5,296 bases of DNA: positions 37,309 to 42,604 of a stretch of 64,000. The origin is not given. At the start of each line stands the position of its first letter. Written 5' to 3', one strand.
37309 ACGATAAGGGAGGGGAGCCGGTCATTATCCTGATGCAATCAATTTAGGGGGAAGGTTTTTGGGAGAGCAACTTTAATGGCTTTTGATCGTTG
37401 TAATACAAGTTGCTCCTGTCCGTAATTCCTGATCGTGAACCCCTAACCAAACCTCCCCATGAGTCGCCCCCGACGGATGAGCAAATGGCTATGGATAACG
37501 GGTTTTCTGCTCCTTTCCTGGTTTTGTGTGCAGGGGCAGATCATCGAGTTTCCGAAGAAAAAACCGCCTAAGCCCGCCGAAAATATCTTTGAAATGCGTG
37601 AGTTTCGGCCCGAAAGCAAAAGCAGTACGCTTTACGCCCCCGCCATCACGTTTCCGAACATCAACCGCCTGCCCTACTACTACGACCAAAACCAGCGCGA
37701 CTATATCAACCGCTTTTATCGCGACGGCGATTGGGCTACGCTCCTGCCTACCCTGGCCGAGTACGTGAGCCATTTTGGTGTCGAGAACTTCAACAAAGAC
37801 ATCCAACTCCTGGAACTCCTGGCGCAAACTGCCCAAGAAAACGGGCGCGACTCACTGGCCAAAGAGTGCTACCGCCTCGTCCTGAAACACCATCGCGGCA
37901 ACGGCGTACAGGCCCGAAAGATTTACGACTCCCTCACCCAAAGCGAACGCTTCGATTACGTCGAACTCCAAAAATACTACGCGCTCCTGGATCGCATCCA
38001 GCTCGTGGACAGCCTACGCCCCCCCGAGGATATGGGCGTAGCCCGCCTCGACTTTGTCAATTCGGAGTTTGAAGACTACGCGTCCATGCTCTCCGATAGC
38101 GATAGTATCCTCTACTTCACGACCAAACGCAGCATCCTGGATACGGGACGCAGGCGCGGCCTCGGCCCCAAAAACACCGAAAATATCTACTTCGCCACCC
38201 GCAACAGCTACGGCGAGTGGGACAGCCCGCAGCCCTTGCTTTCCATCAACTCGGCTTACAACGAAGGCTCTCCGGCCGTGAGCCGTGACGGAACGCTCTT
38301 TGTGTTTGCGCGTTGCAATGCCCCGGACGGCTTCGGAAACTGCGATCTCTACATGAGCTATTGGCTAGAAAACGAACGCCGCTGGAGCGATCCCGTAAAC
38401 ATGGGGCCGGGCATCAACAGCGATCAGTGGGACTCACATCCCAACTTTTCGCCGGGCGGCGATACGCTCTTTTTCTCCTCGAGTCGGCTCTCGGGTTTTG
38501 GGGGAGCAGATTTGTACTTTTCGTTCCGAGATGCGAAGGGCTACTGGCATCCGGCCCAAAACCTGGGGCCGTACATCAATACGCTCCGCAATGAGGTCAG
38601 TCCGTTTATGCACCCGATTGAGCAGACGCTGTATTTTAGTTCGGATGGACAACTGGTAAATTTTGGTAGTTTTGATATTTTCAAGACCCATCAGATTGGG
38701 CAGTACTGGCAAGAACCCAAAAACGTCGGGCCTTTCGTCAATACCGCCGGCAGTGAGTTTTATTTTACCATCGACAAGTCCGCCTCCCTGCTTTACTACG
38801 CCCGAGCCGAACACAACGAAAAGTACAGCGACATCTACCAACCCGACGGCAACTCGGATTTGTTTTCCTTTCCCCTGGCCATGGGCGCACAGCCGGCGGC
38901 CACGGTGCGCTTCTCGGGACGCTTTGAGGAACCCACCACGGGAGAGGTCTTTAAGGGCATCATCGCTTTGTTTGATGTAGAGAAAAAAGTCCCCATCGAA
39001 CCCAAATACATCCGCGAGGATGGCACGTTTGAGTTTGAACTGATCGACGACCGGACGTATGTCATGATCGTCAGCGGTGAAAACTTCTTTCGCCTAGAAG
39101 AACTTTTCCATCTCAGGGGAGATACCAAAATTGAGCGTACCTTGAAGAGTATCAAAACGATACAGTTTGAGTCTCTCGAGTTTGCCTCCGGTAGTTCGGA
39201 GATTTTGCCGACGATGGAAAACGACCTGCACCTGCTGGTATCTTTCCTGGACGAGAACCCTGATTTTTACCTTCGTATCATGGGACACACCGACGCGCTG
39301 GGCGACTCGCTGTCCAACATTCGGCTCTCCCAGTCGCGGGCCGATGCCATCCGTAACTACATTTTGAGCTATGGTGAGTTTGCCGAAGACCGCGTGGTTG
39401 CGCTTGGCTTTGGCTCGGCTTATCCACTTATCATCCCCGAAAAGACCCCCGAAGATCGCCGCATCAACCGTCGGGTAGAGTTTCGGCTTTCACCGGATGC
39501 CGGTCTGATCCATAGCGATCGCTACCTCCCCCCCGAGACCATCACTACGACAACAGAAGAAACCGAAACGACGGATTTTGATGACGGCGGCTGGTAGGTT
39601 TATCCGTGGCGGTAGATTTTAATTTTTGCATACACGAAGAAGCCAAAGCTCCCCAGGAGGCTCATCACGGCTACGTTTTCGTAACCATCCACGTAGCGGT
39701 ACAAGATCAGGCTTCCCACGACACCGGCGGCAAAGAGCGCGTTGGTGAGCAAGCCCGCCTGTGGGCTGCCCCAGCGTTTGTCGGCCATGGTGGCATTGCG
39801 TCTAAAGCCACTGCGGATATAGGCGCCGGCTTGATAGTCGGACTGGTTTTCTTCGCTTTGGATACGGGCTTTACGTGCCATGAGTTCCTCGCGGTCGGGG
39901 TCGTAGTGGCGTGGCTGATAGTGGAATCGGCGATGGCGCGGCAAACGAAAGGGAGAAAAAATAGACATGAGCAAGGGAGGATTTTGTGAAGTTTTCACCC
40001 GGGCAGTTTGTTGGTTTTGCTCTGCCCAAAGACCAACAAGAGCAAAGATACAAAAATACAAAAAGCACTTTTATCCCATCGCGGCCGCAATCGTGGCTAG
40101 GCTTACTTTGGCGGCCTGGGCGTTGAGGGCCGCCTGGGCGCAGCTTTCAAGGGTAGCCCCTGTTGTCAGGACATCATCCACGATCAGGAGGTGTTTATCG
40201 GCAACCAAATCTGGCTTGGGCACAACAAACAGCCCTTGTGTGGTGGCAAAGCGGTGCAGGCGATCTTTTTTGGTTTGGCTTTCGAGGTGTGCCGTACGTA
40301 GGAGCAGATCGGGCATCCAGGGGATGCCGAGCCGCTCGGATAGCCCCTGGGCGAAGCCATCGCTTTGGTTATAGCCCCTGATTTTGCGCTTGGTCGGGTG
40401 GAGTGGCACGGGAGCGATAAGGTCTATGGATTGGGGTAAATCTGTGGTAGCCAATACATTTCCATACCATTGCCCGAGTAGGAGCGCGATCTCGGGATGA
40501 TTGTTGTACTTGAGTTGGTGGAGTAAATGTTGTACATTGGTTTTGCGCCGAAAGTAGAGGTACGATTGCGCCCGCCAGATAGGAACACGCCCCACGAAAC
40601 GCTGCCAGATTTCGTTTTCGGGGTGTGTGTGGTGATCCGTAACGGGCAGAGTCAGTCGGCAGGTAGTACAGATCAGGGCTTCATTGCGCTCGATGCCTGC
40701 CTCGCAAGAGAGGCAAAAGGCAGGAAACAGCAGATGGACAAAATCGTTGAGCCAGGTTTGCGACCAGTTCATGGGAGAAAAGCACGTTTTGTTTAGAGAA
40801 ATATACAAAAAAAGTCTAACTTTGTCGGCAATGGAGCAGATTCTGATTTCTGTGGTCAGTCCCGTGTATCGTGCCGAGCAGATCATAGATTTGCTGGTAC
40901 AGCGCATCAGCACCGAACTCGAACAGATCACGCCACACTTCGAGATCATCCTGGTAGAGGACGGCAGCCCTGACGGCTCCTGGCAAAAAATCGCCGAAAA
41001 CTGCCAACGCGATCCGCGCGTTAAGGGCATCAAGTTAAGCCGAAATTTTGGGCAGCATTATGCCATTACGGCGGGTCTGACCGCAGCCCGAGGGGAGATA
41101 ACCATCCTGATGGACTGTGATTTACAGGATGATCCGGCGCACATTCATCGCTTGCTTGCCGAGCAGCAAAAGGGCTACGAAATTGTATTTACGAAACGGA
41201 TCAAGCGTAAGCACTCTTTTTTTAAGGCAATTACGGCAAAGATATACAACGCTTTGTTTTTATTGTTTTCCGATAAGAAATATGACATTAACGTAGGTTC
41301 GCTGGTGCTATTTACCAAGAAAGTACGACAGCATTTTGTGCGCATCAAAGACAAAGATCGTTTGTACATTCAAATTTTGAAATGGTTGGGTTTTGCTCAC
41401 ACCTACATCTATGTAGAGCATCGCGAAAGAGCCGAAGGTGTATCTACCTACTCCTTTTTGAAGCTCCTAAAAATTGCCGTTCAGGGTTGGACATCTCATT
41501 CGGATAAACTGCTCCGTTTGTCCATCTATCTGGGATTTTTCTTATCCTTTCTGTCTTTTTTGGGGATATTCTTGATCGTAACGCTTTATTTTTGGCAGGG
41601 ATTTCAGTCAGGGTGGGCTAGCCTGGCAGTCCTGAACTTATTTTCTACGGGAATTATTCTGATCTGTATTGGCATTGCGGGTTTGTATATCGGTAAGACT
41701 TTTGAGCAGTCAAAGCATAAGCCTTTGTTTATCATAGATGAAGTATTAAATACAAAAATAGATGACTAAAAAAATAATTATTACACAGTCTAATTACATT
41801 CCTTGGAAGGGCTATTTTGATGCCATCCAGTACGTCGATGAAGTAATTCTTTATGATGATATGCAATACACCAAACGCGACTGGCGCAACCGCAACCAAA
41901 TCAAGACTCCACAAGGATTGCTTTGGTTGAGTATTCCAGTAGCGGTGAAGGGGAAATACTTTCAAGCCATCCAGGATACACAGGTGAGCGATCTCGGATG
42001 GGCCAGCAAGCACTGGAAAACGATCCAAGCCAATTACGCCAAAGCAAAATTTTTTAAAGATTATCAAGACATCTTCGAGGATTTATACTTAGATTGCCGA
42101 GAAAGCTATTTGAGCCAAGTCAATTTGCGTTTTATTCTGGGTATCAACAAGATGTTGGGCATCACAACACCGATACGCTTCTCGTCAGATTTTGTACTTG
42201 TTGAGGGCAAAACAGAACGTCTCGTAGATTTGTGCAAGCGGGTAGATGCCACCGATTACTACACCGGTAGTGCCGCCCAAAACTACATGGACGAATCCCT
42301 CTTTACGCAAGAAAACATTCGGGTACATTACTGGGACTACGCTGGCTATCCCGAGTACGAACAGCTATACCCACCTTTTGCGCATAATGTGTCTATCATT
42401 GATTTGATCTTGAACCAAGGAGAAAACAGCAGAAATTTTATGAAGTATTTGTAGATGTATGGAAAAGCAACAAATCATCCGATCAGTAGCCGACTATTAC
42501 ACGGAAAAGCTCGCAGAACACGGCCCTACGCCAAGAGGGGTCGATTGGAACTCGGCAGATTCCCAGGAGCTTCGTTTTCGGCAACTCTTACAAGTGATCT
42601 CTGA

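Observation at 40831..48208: Arn/Gtr-like lipid-carrier glycosylation operon for an N-formylated 4-amino-4,6-dideoxyhexose, with aroQ fused at its end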

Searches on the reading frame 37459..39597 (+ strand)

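Call 16: search_protein_families(library=pfam, proteins=[window:37459-39597:+], max_evalue=0.001)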
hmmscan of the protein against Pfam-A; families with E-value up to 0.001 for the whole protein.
window:37459-39597:+ (712 aa): 2 families
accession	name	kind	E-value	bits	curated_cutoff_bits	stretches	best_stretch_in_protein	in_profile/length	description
PF00691.25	OmpA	-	2.7e-14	53.7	27.2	1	575-671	2-98/98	OmpA family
PF07676.18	PD40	-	1.7e-10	41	20.9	0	369-408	1-37/38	WD40-like Beta Propeller Repeat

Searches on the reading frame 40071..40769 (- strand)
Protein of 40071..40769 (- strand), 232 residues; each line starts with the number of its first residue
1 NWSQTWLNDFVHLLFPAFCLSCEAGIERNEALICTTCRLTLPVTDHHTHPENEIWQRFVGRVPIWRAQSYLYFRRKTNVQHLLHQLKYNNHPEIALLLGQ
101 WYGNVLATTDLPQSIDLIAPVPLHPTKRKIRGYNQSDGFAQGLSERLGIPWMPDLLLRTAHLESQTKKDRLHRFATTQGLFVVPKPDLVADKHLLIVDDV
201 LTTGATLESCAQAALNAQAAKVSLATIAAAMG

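Call 4: search_protein_families(library=pfam, proteins=[window:40071-40769:-], max_evalue=0.01)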
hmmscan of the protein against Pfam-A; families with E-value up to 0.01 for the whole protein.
window:40071-40769:- (232 aa): 3 families
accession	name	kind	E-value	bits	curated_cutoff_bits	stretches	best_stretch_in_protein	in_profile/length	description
PF00156.33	Pribosyltran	-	3.8e-08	33.3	26.3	1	176-229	79-125/158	Phosphoribosyl transferase domain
PF18912.6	DZR_2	-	4.6e-05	23.6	27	1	11-45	2-36/56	Double zinc ribbon domain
PF15609.12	PRTase_2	-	0.002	18.2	28.8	1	171-227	99-156/188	Phosphoribosyl transferase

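Call 5: search_protein_families(library=ncbifam, proteins=[window:40071-40769:-], max_evalue=0.01)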
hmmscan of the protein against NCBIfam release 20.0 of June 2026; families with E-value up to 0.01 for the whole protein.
window:40071-40769:- (232 aa): 12 families
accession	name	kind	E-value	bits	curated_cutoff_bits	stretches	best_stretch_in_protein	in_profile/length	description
TIGR00201.1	comF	subfamily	2.5e-22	79.7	233.55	1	21-227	3-188/190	ComF family protein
NF008616.0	PRK11595.1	equivalog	5.7e-22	78.3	304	1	18-227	22-223/227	DNA utilization protein GntX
NF006605.0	PRK09162.1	equivalog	0.0001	21.8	181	1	188-228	95-135/183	hypoxanthine-guanine phosphoribosyltransferase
TIGR01251.1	ribP_PPkin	subfamily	0.00035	19.6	113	1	189-227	208-246/309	ribose-phosphate diphosphokinase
TIGR01203.1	HGPRTase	equivalog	0.0011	18.7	150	1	189-227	83-121/167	hypoxanthine phosphoribosyltransferase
NF006328.0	PRK08558.1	equivalog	0.0012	18.5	184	1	181-229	166-214/238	adenine phosphoribosyltransferase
NF002620.0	PRK02277.1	subfamily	0.0014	18.3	115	1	189-226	139-176/201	orotate phosphoribosyltransferase-like protein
NF002636.0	PRK02304.1-5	equivalog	0.0032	17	125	1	187-226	113-152/176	adenine phosphoribosyltransferase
NF005592.0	PRK07322.1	subfamily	0.0061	16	143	1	188-226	117-155/180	adenine phosphoribosyltransferase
NF005537.0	PRK07199.1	subfamily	0.0075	15.4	322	0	184-227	204-247/301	ribose-phosphate diphosphokinase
NF003546.0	PRK05205.1-2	equivalog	0.0087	15.8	268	0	189-227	93-132/175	bifunctional pyr operon transcriptional regulator/uracil phosphoribosyltransferase PyrR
NF002095.0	PRK00934.1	equivalog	0.0089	15.2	296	0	189-227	203-241/287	ribose-phosphate diphosphokinase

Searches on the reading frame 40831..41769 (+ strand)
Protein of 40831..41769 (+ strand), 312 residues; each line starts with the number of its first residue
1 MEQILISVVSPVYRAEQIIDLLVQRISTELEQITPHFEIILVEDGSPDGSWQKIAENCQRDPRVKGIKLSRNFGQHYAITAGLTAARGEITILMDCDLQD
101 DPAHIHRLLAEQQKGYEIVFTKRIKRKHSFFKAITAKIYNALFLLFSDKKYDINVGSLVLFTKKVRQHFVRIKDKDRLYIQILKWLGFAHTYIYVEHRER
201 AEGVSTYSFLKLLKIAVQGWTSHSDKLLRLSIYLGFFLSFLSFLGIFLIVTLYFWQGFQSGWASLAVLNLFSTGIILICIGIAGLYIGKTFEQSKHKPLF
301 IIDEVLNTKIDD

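Call 4: search_protein_families(library=pfam, proteins=[window:40831-41769:+], max_evalue=0.01)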
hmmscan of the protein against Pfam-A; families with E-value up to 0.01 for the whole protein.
window:40831-41769:+ (312 aa): 2 families
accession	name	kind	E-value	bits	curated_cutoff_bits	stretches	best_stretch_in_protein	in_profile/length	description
PF00535.33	Glycos_transf_2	-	1.1e-25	90.9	23.3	1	7-145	1-143/168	Glycosyl transferase family 2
PF10111.15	Glyco_tranf_2_2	-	0.0032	17.4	27.3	1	7-98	1-92/276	Glycosyltransferase like family 2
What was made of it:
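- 40831..41769 (+): GtrB/ArnC-type polyprenyl-phosphate glycosyltransferase (GT2, 312 aa) with two C-terminal TM helices. PF00535 (call 4).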

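Call 5: search_protein_families(library=ncbifam, proteins=[window:40831-41769:+], max_evalue=0.01)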
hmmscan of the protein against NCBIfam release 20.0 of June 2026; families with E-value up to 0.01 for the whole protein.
window:40831-41769:+ (312 aa): 21 families
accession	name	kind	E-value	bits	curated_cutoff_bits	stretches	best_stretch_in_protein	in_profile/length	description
NF047588.1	GlcsyltransPgfSStrep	equivalog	2.1e-56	191.4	500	1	5-304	2-304/308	glycosyltransferase PgfS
NF007986.1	PRK10714.1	equivalog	1.1e-44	152.8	529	1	6-308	8-314/316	undecaprenyl-phosphate 4-deoxy-4-formamido-L-arabinose transferase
NF047683.1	TeichurnBiosyTuaG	equivalog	1e-11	45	400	1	3-122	5-122/252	teichuronic acid biosynthesis protein TuaG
TIGR03937.1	PgaC_IcaA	equivalog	3.7e-11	42.6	422.3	1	5-110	46-148/407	poly-beta-1,6-N-acetyl-D-glucosamine synthase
NF041875.1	EPS_EpsD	equivalog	1.9e-10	40.6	370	1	6-125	1-117/325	exopolysaccharide biosynthesis glycosyltransferase EpsD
NF007482.0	PRK10073.1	equivalog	2.5e-10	39.9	423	1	4-109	6-107/334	glycosyltransferase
NF050050.1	ProtGlycPglI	equivalog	6.9e-07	28.9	500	1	6-129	4-125/306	GalNAc(5)-diNAcBac-PP-undecaprenol beta-1,3-glucosyltransferase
TIGR04283.1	glyco_like_mftF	equivalog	1.4e-06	28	182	1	6-136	1-123/221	TIGR04283 family arsenosugar biosynthesis glycosyltransferase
TIGR03965.1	mycofact_glyco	equivalog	5.3e-06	25.6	280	1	6-111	76-178/467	mycofactocin biosynthesis glycosyltransferase MftF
NF041394.1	GtaseAglG_Halo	equivalog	3.5e-05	23.2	440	1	6-111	3-106/304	glucosyl-dolichyl phosphate glucuronosyltransferase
NF010496.0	PRK13915.1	equivalog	7.7e-05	21.9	262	1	5-112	32-142/307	glucosyl-3-phosphoglycerate synthase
NF007453.0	PRK10018.1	equivalog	0.00038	20.2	382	1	3-114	5-113/280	colanic acid biosynthesis glycosyltransferase WcaA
TIGR04242.1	nodulat_NodC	equivalog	0.00044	19.3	550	1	30-111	73-155/395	chitooligosaccharide synthase NodC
NF053739.1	GlytfEpsEBac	equivalog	0.00066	18.7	450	1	6-107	3-102/265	glycosyltransferase EpsE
TIGR03469.1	HpnB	hypoth_equivalog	0.0015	17.7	379.25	1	17-115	54-163/386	hopene-associated glycosyltransferase HpnB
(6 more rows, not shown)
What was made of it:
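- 40831..41769 (+): NCBIfam PgfS 191 bits and ArnC PRK10714 153 bits, both full length but below the equivalog cutoffs (call 5).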

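Call 20: search_solved_structures(query=window:40831-41769:+, max_evalue=0.001, show_alignments=2)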
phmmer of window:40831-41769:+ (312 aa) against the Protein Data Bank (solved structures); distinct sequences matched with E-value up to 0.001: 13.
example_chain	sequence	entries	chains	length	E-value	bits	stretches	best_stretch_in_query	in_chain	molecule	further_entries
5ekp_C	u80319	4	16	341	9e-47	163.2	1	4-305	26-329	Uncharacterized glycosyltransferase sll0501 | Glycosyltransferase sll0501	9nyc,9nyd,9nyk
9nye_A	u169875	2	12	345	9.3e-47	163.1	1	4-305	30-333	Glycosyltransferase sll0501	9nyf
5eke_A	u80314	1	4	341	1.1e-46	162.9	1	4-305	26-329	Uncharacterized glycosyltransferase sll0501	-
9hwj_A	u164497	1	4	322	1.2e-37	133.2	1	6-307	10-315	Undecaprenyl-phosphate 4-deoxy-4-formamido-L-arabinose transferase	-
9bhc_C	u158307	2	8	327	4e-37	131.5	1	6-306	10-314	Undecaprenyl-phosphate 4-deoxy-4-formamido-L-arabinose transferase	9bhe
8vxh_A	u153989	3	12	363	5.7e-37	131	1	6-306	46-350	Undecaprenyl-phosphate 4-deoxy-4-formamido-L-arabinose transferase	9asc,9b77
5mlz_A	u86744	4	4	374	4.3e-13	52.6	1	4-123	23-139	Dolichol monophosphate mannose synthase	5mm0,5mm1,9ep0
5hea_A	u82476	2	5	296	2.5e-07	33.7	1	5-139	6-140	Putative glycosyltransferase (GalT1)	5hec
3bcv_A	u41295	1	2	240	4.1e-07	32.9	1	6-121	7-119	Putative glycosyltransferase protein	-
2z87_A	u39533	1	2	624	2.2e-06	30.6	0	5-116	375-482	Chondroitin synthase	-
2z86_A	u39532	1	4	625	2.2e-06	30.6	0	5-116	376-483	Chondroitin synthase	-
8vh7_A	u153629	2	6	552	0.00015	24.6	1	5-106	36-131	Heparosan synthase B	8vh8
8viw_A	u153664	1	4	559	0.00015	24.5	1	5-106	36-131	Heparosan synthase B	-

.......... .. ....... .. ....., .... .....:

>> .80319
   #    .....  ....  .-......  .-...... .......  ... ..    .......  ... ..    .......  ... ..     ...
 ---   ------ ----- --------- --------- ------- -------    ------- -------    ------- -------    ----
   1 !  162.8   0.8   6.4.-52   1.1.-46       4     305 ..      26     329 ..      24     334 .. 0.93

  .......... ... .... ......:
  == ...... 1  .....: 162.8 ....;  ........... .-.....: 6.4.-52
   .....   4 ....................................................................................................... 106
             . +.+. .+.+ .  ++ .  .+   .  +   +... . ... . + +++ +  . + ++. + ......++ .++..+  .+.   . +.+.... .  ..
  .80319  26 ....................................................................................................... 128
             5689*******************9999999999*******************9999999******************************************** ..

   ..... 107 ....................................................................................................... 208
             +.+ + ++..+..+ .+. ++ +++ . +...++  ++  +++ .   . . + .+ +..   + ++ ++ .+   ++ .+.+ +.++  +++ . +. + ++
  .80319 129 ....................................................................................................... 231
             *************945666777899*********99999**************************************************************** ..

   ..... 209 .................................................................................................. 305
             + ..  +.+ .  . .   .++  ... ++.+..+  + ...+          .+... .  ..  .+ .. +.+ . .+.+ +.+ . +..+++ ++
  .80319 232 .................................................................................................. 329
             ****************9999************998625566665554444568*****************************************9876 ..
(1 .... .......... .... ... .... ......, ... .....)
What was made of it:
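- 40831..41769 (+): Full-length PDB sequence matches to GtrB 5ekp (E=9e-47) and ArnC 9hwj/9bhc/8vxh (E~1e-37) (call 20).
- On Three-component (Gtr-type) extracytoplasmic glycosylation system: Full-length alignment to GtrB 5ekp (residues 4-305) and ArnC (6-307) (call 20).
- ArnC is a full-length homologue of the GT2 (call 20). The GT2 matches GtrB and ArnC over its full length, including the TM hairpin (call 20).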

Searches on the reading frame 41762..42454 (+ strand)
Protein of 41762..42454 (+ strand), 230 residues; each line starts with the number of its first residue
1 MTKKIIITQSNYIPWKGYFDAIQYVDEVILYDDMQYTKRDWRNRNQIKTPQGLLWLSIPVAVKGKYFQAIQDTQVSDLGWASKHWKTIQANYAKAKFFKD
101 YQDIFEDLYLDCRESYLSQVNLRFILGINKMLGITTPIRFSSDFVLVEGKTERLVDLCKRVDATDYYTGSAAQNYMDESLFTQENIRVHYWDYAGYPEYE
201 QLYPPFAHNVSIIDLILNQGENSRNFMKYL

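Call 4: search_protein_families(library=pfam, proteins=[window:41762-42454:+], max_evalue=0.01)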
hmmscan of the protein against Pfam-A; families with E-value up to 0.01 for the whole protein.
window:41762-42454:+ (230 aa): 2 families
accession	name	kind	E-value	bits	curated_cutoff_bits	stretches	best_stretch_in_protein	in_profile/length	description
PF08889.16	WbqC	-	3.7e-76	256.2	21.3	1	9-224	1-216/218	WbqC-like protein family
PF08477.19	Roc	-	0.0098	16.6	27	0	149-224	11-93/119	Ras of Complex, Roc, domain of DAPkinase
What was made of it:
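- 41762..42454 (+): WbqC-family protein (230 aa), function unknown. It travels with the MT1-formyltransferase cassette. PF08889, E=4e-76 (call 4).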

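Call 5: search_protein_families(library=ncbifam, proteins=[window:41762-42454:+], max_evalue=0.01)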
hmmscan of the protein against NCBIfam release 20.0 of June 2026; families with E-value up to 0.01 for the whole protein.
window:41762-42454:+ (230 aa): 0 families

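Call 22: search_solved_structures(query=window:41762-42454:+, max_evalue=1)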
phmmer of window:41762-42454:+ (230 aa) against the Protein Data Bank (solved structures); distinct sequences matched with E-value up to 1: 10.
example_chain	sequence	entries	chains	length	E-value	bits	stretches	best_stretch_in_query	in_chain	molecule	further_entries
7kdc_A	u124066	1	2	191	0.026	17.4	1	164-216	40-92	Rho-related GTP-binding protein RhoD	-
2j1l_A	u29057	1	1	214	0.029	17.2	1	164-216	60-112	RHO-RELATED GTP-BINDING PROTEIN RHOD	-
4dvg_A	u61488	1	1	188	0.11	15.3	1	149-209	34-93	Rho-like small GTPase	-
3ref_B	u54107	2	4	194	0.12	15.3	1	149-209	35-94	Rho-like small GTPase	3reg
4mit_A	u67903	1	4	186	0.18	14.6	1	149-213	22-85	Rho family GTPase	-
6kx2_A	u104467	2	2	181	0.7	12.7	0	149-215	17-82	Transforming protein RhoA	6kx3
7wza_A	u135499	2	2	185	0.7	12.7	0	149-215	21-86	Transforming protein RhoA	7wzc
9ayr_C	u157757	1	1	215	0.74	12.6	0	163-213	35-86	GTP-binding protein YPT6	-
2pg3_A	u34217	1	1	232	0.79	12.5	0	109-169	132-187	Queuosine biosynthesis protein queC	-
8yim_A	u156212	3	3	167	0.91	12.3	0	149-210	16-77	Ras-related protein Rab-23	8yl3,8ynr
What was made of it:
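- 41762..42454 (+): No PDB sequence relative (call 22).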
